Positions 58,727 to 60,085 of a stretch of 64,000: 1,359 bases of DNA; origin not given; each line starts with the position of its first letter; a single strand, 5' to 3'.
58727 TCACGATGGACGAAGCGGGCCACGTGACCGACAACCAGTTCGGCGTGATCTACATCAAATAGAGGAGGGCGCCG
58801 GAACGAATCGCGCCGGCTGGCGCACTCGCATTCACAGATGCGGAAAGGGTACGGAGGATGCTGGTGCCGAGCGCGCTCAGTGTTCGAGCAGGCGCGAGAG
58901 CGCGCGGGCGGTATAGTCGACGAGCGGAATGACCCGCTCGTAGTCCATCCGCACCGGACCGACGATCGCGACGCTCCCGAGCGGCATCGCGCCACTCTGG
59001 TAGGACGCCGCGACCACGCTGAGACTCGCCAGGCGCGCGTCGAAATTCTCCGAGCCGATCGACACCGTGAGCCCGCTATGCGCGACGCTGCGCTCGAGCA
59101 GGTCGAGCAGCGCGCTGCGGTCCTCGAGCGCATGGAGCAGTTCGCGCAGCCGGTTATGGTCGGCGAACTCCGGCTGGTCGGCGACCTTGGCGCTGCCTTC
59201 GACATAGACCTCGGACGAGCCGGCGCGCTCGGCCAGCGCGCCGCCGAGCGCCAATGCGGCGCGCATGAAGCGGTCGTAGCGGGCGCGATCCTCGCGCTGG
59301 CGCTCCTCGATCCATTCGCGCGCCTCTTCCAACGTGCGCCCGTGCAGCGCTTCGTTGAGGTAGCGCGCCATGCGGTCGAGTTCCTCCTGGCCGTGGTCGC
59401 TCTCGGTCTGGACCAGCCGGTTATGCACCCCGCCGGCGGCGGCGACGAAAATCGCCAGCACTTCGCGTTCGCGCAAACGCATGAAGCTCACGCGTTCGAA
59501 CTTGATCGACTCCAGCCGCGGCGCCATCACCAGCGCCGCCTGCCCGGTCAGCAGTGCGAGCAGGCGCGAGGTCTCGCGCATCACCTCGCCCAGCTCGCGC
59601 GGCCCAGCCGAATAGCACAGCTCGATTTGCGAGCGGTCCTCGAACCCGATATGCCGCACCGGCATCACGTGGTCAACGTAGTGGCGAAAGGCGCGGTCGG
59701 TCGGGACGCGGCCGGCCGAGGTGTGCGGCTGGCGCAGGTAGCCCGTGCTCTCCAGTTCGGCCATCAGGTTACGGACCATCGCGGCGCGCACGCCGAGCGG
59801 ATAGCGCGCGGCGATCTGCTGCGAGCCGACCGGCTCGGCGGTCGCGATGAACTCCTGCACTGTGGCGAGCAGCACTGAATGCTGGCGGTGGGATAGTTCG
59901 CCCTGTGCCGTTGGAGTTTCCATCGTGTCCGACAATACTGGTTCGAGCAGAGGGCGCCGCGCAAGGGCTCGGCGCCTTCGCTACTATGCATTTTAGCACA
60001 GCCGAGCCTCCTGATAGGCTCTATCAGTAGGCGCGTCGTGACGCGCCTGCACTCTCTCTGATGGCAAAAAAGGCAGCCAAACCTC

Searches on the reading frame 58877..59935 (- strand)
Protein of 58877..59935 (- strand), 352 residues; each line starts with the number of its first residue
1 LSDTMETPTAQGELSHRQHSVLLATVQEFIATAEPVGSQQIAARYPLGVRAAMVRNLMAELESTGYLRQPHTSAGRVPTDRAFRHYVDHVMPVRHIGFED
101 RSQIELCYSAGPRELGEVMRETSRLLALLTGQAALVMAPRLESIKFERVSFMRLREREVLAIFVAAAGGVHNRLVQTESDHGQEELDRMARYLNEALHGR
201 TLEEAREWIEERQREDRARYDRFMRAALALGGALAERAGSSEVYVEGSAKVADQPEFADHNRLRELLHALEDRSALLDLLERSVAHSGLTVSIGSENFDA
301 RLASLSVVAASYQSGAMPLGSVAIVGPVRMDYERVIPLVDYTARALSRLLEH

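Call 40: search_protein_families(library=pfam, proteins=[window:58877-59935:-], max_evalue=0.001)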
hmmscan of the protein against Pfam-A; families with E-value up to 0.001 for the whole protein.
window:58877-59935:- (352 aa): 1 family
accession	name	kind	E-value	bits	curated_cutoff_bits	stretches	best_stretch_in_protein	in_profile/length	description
PF01628.27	HrcA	-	2.5e-59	201.3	22.2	1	117-336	2-215/215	HrcA protein C terminal domain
